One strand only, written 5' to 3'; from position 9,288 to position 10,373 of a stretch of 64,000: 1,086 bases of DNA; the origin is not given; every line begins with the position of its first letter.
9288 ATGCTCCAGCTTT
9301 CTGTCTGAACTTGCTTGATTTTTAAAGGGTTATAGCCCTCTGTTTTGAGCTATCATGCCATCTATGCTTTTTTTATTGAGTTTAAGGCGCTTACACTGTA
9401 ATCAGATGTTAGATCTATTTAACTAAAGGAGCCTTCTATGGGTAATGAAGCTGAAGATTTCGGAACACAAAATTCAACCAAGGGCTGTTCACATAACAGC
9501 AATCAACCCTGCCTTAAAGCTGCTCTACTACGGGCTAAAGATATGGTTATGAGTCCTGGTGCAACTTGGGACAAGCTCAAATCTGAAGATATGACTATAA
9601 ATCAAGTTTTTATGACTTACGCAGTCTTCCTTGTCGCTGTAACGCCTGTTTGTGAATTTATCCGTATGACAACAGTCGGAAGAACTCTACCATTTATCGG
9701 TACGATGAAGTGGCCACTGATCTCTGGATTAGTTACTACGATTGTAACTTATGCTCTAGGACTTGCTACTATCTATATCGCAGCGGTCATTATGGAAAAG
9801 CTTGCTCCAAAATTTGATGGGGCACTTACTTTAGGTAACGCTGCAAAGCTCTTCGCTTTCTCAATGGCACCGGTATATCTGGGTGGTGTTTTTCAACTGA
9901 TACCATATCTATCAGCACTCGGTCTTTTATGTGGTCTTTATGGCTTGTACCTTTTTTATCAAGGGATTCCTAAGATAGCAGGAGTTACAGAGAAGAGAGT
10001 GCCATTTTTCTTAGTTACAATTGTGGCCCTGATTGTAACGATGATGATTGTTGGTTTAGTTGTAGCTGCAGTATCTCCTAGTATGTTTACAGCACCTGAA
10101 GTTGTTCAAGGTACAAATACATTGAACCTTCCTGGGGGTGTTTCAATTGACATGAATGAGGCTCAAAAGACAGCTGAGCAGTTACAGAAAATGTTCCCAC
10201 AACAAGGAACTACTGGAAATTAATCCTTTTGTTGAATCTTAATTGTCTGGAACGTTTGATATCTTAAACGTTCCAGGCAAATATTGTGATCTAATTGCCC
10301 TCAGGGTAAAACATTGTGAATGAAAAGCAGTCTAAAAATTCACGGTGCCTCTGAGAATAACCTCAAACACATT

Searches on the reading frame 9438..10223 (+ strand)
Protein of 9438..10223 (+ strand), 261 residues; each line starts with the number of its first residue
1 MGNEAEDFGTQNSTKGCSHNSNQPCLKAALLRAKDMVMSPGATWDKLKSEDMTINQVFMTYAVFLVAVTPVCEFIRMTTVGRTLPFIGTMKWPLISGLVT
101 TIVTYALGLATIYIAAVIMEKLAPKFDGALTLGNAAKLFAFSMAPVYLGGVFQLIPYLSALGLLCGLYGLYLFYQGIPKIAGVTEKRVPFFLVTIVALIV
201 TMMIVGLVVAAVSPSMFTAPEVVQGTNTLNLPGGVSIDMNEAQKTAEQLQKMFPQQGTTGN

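Call 50: search_protein_families(library=pfam, proteins=[window:9438-10223:+], max_evalue=0.00001)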
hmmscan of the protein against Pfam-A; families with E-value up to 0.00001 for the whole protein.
window:9438-10223:+ (261 aa): 1 family
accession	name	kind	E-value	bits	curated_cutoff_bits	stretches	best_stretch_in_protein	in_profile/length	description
PF04893.22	Yip1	-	2.4e-16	60.5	28.6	1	35-203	2-170/173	Yip1 domain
